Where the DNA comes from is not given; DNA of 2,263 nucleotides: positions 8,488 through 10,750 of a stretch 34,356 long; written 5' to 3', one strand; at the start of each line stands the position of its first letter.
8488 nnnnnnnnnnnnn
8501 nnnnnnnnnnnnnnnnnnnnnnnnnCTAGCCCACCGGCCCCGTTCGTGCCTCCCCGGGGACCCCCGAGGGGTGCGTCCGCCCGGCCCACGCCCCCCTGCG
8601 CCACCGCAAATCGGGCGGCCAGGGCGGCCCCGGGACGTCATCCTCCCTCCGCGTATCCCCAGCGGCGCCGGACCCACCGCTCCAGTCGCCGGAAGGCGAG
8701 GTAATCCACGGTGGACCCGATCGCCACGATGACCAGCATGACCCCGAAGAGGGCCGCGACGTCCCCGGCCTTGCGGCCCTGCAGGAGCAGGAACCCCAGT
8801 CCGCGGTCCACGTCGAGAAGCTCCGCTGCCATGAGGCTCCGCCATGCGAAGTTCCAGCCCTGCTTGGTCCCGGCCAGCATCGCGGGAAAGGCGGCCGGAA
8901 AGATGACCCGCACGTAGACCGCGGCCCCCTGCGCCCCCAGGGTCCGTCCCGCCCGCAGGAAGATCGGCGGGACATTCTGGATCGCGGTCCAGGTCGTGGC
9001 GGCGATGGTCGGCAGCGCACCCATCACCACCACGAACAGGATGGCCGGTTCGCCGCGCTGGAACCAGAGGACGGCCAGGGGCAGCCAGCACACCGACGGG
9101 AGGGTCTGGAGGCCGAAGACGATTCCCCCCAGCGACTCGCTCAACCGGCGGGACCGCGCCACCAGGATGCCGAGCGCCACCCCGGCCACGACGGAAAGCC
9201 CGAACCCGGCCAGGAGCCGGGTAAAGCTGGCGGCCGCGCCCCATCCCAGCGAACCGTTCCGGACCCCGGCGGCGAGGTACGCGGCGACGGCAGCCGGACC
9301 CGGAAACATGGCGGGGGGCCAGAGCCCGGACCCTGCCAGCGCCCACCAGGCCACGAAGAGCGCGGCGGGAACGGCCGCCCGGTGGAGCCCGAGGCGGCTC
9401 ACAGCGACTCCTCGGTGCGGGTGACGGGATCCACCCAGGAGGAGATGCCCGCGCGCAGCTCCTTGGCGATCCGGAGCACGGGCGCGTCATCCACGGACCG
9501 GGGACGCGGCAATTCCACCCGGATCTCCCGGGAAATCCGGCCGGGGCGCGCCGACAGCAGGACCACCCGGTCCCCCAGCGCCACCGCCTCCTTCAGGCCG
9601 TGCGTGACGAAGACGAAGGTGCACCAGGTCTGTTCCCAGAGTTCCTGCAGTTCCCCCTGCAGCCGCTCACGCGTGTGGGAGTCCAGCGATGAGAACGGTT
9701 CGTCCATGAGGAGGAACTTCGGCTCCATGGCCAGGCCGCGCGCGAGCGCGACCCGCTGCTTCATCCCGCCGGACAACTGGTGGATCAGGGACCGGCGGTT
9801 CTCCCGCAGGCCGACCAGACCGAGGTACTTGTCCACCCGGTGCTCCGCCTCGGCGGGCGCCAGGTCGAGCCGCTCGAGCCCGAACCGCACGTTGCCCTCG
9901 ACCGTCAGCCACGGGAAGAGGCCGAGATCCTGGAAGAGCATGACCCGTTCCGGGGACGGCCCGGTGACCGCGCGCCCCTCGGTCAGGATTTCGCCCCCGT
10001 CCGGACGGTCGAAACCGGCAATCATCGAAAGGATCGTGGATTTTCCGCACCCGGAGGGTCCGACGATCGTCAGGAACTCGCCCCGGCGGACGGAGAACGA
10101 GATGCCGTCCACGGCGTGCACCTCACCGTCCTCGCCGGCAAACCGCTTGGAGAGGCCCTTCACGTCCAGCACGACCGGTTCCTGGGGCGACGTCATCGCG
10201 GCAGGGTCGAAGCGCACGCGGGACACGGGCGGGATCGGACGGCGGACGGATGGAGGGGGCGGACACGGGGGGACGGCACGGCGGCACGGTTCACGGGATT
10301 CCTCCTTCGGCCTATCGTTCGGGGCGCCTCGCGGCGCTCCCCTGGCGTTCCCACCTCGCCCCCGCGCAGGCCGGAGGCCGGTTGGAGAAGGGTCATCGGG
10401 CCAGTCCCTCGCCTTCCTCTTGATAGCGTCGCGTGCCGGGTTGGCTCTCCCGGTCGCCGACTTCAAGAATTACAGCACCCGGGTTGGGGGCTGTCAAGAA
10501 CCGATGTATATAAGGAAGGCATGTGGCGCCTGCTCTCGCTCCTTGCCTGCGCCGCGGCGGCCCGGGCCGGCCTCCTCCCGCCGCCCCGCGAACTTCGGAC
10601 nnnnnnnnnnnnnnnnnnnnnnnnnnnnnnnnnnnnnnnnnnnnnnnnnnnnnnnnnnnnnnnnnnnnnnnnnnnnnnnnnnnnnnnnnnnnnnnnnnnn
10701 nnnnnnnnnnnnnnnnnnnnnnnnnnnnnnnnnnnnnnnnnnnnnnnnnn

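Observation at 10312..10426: SAM-I (S-box) riboswitch hidden under a spurious ORF, controlling a binding-protein-less NitT/TauT ABC importer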

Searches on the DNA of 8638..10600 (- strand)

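Call 3: search_rna_families(source=window, start=10150, end=10600, threshold=evalue, max_evalue=10, show_alignments=6)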
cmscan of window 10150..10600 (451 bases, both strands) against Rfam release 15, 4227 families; matches with E-value up to 10: 5.
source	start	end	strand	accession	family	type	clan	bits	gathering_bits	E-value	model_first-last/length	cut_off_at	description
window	10309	10429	-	RF00162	SAM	Cis-reg; riboswitch;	CL00012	42.8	44.4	1.5e-08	1-108/108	no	SAM riboswitch aptamer (S box leader)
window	10439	10492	+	RF03071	Sodium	Cis-reg; riboswitch;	-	19.6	40.5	0.09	1-55/55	no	Na+ riboswitch aptamer (DUF1646)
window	10302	10378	-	RF02928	Actinomyces-1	Gene; sRNA;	-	14.8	39.1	9.5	1-110/110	no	Actinomyces-1 RNA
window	10303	10397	+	RF03009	malK-III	Cis-reg;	-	14.5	50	2.2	1-94/94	no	malK-III RNA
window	10444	10578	-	RF02127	GNAS-AS1_1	Gene; lncRNA;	-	13.8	45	9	1-105/105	no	GNAS antisense RNA 1 conserved region 1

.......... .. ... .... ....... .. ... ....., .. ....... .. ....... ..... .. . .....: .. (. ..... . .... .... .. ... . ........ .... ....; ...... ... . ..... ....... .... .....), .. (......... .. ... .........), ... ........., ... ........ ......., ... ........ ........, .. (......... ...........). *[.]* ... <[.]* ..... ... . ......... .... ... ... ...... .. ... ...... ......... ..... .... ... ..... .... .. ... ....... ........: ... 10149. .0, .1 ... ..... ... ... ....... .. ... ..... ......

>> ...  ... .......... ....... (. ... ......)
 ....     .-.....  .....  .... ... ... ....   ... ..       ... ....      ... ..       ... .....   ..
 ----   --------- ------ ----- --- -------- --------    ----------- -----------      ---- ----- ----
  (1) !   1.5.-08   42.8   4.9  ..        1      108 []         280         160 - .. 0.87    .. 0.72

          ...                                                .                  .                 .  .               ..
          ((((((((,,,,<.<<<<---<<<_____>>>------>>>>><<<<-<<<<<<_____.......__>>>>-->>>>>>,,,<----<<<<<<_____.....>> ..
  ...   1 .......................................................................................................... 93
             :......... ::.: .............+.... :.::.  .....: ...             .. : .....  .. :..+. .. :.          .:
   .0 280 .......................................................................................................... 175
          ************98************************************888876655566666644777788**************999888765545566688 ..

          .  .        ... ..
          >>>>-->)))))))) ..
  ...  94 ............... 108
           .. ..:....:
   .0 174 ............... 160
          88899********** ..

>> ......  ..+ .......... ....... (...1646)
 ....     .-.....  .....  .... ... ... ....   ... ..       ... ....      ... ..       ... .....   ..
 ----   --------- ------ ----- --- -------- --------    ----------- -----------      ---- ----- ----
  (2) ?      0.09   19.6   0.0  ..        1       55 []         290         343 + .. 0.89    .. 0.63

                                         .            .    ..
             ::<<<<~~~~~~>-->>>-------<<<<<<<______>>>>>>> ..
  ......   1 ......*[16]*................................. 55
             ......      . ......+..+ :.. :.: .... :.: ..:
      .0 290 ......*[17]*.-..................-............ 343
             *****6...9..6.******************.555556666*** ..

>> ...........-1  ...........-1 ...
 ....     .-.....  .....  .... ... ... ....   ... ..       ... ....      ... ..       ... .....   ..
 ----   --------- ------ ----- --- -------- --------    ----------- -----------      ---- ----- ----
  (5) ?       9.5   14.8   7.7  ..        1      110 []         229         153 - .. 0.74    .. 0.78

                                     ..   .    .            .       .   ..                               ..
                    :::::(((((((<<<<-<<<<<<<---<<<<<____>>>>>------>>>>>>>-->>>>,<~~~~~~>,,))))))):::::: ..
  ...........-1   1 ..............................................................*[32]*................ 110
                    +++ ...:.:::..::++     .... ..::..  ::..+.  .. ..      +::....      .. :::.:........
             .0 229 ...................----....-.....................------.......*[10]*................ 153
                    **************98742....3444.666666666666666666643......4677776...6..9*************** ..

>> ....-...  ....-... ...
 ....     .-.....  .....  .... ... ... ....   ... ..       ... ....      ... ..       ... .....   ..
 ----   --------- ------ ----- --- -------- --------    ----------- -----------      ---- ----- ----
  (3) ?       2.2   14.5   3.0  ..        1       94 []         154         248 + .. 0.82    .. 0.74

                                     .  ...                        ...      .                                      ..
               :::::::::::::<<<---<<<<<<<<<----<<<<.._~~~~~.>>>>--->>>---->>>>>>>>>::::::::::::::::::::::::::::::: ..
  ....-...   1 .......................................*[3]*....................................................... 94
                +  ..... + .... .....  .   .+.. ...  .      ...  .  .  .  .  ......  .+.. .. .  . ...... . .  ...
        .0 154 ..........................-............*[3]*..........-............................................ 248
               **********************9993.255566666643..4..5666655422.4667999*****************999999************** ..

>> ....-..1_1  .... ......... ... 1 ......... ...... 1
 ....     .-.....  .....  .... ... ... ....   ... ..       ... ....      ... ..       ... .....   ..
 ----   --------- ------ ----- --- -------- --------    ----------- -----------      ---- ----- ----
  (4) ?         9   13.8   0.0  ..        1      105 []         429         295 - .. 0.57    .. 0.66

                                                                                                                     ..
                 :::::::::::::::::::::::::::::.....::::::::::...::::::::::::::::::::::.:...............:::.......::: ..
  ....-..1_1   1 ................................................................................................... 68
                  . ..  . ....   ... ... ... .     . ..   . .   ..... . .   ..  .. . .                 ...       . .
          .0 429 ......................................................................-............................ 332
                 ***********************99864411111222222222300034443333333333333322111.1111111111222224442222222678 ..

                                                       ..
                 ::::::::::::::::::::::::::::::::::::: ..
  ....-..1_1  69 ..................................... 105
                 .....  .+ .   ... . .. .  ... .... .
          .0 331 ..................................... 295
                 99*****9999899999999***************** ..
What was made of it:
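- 10309..10429 (-): SAM-I aptamer. P1 10426-10422 with 10316-10312; P2 10416-10387, including the GA/UGA kink-turn motif; P3 10386-10350; P4 10346-10317 with a bulged A; pseudoknot CUGG 10404-10401 with CCAG 10345-10342. RF00162 42.8 bits, E = 1.5e-8, model 1-108 (call 3).
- On SAM-I riboswitch (RF00162): Model positions 1-108 of 108, E = 1.5e-8 (call 3). GA at 10410-10409 and GAUGA at 10397-10393 (call 3). All align to the upper-case consensus positions (call 3).
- Closest known: Classical SAM-I / S-box riboswitches. Same: Four-way junction P1-P4, the kink-turn motif in P2, the pseudoknot between the P2 loop and J3/4, and the conserved blocks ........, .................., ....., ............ 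and GAUA (call 3).
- Full-length RF00162 match, 42.8 bits, E = 1.5e-8, with all conserved blocks (call 3). The score is below the gathering cutoff (call 3). E = 1.5e-8 over the full model (call 3).
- Tried and rejected: A weak Na+ riboswitch hit on the + strand at 10439-10492 (19.6 vs 40.5 bits, E = 0.09, call 3).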

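Call 39: search_rna_families(sources=[L086, L087, L088, L089], threshold=evalue, max_evalue=0.05, show_alignments=4)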
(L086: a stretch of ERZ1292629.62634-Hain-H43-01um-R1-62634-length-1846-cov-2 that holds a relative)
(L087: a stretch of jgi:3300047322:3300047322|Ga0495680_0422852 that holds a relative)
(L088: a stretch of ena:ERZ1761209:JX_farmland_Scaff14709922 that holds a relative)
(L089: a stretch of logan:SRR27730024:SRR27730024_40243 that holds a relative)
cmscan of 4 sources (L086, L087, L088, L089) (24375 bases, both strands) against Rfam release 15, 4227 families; matches with E-value up to 0.05: 3.
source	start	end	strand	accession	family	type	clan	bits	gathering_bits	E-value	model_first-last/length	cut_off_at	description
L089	588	693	+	RF00162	SAM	Cis-reg; riboswitch;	CL00012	75.2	44.4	3.1e-16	1-108/108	no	SAM riboswitch aptamer (S box leader)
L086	1132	1248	+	RF00162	SAM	Cis-reg; riboswitch;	CL00012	52.6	44.4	1.1e-09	1-108/108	no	SAM riboswitch aptamer (S box leader)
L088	8593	8683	-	RF01943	mir-999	Gene; miRNA;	-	32.2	58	0.0013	1-84/84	no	mir-999 microRNA precursor family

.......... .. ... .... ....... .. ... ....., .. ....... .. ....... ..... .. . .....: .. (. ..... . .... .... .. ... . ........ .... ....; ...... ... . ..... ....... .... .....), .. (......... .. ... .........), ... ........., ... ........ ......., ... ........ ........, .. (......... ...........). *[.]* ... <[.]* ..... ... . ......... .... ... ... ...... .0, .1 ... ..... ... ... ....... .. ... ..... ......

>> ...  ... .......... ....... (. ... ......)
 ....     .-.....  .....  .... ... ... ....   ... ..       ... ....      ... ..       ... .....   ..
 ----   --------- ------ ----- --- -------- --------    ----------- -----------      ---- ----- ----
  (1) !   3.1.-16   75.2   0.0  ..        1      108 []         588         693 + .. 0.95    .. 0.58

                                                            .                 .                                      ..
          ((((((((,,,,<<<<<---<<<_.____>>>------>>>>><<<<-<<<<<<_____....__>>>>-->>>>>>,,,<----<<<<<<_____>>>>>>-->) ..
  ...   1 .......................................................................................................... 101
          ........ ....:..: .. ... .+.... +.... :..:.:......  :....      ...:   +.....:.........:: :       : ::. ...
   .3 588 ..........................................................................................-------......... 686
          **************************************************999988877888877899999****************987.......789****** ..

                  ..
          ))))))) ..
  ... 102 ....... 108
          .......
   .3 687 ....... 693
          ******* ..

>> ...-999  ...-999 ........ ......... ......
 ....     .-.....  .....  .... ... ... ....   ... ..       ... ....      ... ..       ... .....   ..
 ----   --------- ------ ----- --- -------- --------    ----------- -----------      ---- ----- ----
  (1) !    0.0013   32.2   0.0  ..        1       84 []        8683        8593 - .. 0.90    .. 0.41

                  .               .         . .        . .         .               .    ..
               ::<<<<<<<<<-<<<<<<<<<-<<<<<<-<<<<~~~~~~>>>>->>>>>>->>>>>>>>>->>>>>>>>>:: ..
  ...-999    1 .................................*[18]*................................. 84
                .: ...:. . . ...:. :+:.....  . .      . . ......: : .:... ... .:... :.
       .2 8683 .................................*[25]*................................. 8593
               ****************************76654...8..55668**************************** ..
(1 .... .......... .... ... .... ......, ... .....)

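Call 55: build_rna_model(alignment_id=A4, structure=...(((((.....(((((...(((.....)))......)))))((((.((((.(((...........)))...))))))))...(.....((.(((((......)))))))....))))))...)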
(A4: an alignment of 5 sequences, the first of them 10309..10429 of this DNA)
Model R1 built from alignment A4 (5 sequences, 124 columns); structure: as given.
model positions 117; base pairs 32; branch points 2; effective number of sequences 1; information 0.591 bits per position. Calibrated on 0.2 Mb of random sequence (short: E-values are rough).
structure used (alignment columns):
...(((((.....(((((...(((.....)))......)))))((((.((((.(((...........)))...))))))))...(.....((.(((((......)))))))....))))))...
